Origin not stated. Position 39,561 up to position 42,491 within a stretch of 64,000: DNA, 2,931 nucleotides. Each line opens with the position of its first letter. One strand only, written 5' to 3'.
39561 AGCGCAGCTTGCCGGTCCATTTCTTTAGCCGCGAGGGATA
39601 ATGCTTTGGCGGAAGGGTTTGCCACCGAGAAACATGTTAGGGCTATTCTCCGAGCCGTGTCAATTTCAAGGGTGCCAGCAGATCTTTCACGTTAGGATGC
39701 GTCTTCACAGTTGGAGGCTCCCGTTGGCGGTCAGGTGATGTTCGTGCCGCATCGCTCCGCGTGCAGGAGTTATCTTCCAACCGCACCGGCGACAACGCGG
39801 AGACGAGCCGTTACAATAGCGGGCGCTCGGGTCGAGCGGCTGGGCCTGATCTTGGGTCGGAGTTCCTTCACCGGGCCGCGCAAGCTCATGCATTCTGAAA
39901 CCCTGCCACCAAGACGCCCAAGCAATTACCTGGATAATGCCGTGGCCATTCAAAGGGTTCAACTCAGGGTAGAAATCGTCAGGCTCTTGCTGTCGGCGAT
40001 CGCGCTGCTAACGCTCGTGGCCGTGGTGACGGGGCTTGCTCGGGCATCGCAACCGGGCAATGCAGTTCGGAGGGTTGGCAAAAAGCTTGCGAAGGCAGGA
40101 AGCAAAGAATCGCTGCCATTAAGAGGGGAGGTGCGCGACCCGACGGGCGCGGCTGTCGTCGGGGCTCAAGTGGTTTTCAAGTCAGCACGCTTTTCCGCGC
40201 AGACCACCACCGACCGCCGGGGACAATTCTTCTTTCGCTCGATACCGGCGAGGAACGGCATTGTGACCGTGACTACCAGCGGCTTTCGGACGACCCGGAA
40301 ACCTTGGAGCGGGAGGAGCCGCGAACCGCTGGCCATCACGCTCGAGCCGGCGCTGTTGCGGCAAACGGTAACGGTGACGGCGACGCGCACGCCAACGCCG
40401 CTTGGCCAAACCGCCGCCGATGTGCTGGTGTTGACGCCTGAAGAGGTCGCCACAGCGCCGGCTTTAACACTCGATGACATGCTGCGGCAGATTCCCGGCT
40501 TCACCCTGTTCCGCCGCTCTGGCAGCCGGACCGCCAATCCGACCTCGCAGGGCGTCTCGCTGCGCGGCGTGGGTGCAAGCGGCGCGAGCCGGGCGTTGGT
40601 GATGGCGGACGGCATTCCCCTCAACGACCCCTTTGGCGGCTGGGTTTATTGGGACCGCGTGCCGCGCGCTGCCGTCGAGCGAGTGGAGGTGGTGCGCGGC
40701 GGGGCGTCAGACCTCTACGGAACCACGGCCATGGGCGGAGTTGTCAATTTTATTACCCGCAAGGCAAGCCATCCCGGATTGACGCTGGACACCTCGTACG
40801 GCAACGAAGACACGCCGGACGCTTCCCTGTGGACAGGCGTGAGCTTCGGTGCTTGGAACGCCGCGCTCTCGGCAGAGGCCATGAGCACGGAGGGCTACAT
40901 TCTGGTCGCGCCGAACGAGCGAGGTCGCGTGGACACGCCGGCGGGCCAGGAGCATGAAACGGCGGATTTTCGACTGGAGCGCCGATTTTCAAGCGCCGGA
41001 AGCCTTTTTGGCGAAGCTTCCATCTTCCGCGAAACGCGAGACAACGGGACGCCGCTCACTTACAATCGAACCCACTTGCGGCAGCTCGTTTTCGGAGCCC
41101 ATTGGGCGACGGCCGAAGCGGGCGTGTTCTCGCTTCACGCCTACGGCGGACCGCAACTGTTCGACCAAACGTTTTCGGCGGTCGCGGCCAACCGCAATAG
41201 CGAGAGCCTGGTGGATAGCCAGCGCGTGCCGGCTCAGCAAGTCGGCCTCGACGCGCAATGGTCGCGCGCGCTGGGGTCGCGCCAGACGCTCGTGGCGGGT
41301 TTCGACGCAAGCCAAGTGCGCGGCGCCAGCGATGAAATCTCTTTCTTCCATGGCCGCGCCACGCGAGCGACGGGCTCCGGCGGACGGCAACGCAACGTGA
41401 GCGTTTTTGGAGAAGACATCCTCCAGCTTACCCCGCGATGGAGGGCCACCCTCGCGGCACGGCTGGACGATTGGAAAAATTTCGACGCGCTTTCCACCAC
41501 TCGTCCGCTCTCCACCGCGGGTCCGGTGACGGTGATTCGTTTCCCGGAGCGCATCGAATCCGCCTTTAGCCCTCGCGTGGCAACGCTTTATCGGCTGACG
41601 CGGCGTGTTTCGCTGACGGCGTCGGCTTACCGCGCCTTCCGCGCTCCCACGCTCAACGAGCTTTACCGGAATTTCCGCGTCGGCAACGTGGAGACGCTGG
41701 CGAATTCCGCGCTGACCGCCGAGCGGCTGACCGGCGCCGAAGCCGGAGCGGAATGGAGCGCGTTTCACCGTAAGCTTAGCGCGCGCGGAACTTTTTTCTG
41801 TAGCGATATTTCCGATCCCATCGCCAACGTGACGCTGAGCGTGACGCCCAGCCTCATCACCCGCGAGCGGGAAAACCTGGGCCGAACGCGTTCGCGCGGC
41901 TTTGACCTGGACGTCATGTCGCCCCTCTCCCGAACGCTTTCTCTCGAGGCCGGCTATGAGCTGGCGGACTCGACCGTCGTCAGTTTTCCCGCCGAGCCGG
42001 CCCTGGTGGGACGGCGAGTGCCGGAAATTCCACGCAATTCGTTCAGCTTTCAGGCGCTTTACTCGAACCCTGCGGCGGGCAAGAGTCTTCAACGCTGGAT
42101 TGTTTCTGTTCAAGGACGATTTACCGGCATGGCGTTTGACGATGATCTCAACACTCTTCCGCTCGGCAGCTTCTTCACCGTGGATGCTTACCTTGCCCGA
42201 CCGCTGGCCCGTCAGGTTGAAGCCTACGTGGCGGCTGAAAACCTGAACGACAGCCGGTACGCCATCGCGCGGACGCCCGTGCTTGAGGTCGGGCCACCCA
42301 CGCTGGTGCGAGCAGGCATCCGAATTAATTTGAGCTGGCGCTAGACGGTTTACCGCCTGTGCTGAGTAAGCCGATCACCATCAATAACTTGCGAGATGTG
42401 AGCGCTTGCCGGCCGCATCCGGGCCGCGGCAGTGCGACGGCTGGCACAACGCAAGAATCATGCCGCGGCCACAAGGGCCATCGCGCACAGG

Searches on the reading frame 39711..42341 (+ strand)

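Call 85: search_protein_families(library=pfam, proteins=[window:39711-42341:+], max_evalue=0.00001)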
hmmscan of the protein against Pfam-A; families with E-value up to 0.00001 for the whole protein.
window:39711-42341:+ (877 aa): 4 families
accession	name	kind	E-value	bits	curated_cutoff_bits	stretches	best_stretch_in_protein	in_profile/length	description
PF00593.30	TonB_dep_Rec_b-barrel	-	3.6e-43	149.5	27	1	430-845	38-436/436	TonB dependent receptor-like, beta-barrel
PF07715.20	Plug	-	1.4e-21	77.5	23.9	1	233-344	4-107/107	TonB-dependent Receptor Plug Domain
PF13620.12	CarboxypepD_reg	-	3.2e-10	40.6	32.3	1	137-198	2-65/82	Carboxypeptidase regulatory-like domain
PF13715.12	CarbopepD_reg_2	-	6.1e-06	26.6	32.2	0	138-211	2-76/88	CarboxypepD_reg-like domain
